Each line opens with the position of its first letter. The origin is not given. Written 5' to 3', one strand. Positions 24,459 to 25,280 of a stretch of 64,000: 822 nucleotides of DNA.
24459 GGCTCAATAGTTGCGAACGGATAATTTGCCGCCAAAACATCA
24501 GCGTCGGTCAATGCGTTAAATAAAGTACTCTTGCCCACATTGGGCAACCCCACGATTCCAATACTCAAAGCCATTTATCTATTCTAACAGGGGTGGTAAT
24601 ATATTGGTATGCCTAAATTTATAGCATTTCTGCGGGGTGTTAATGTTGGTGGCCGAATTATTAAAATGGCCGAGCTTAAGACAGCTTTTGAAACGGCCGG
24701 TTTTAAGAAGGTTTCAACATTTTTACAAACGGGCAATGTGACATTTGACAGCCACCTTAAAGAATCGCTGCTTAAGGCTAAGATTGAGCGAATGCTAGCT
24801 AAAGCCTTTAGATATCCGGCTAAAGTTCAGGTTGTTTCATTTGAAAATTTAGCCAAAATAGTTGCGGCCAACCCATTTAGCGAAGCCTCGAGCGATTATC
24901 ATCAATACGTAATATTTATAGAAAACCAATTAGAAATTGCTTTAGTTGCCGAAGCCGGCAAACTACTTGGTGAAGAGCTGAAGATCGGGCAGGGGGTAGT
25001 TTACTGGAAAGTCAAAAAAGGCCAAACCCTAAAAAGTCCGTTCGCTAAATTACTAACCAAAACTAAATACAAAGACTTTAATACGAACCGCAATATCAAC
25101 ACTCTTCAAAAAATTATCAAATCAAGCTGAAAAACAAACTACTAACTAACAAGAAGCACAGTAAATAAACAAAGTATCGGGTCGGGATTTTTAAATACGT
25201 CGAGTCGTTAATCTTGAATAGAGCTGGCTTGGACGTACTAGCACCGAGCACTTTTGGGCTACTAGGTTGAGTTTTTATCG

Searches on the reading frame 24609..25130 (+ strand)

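Call 3: search_protein_families(library=pfam, proteins=[window:24609-25130:+], max_evalue=0.1)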
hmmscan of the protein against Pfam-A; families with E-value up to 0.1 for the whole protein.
window:24609-25130:+ (173 aa): 1 family
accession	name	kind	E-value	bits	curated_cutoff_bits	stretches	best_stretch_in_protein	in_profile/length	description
PF08002.16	DUF1697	-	4.3e-36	124.8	24.4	1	1-132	1-137/137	Protein of unknown function (DUF1697)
